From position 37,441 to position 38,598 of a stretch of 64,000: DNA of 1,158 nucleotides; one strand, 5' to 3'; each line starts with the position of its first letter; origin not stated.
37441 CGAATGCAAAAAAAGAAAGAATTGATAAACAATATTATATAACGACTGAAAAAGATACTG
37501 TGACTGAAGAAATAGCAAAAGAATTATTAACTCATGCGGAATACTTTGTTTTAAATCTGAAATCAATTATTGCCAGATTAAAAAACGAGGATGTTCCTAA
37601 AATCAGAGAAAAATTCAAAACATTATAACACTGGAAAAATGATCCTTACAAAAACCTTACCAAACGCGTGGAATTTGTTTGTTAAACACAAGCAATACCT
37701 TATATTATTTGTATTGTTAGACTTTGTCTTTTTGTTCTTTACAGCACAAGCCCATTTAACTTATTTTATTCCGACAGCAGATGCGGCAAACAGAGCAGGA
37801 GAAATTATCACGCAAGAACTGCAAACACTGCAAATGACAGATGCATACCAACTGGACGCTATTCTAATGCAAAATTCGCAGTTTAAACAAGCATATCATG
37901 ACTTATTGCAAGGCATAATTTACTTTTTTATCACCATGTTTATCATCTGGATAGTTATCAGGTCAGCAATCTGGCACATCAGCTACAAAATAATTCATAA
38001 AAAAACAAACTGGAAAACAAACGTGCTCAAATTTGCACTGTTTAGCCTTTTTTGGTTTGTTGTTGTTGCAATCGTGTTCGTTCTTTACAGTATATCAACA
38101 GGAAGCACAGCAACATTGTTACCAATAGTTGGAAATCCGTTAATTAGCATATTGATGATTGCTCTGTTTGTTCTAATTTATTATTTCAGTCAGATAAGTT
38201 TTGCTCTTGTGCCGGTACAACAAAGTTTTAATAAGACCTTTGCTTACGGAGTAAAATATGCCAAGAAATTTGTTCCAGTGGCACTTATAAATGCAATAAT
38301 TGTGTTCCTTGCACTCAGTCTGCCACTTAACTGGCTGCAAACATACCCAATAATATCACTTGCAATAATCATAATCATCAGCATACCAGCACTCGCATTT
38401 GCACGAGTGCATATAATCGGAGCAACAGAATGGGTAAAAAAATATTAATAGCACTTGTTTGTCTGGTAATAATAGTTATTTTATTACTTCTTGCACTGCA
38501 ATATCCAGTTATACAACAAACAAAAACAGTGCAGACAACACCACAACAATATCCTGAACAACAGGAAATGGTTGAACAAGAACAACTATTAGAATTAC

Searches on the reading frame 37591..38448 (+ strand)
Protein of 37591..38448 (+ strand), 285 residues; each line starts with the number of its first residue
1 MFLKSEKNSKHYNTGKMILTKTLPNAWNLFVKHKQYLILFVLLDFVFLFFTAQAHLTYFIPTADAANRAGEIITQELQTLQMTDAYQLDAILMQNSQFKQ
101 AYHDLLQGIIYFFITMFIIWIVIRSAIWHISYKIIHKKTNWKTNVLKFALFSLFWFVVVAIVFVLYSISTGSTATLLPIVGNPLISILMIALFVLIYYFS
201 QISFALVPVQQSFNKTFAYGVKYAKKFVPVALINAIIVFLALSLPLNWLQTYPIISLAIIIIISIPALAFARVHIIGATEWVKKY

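Call 17: search_protein_families(library=ncbifam, proteins=[window:37591-38448:+], max_evalue=0.1)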
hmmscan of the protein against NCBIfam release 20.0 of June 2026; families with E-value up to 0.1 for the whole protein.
window:37591-38448:+ (285 aa): 1 family
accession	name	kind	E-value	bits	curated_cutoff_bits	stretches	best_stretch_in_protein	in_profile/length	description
NF038397.1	AB5_pltB_like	subfamily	0.084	13.1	40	0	93-129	68-104/133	subtilase family AB5 toxin binding subunit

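Call 18: search_protein_families(library=phrogs, proteins=[window:37591-38448:+], max_evalue=0.1)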
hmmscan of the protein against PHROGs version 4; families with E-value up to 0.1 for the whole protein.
window:37591-38448:+ (285 aa): 0 families

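Call 32: search_protein_families(library=pfam, proteins=[window:37591-38448:+], max_evalue=0.01)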
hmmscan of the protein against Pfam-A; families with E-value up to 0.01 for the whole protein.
window:37591-38448:+ (285 aa): 0 families

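Call 96: search_protein_families(library=pfam, alignment_id=A5, max_evalue=1)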
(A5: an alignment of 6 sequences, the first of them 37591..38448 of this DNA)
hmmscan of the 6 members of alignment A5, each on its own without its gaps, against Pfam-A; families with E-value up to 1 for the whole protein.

A. member 1, window:37591-38448:+ (285 aa): 1 family
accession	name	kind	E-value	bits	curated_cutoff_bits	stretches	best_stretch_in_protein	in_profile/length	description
PF08713.17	DNA_alkylation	-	0.12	12.5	21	1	87-182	68-162/213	DNA alkylation repair enzyme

B. families by the number of members that match (of 6 scanned): 7 families
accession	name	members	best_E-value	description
PF12459.13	DltX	1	0.011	D-Ala-teichoic acid biosynthesis protein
PF10805.13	DUF2730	1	0.073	Protein of unknown function (DUF2730)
PF18910.5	DUF5665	1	0.11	Domain of unknown function (DUF5665)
PF08713.17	DNA_alkylation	1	0.12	DNA alkylation repair enzyme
PF15128.11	T_cell_tran_alt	1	0.43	T-cell leukemia translocation-altered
PF09843.14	DUF2070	1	0.76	Predicted membrane protein (DUF2070)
PF15873.10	DUF4730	1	0.78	Domain of unknown function (DUF4730)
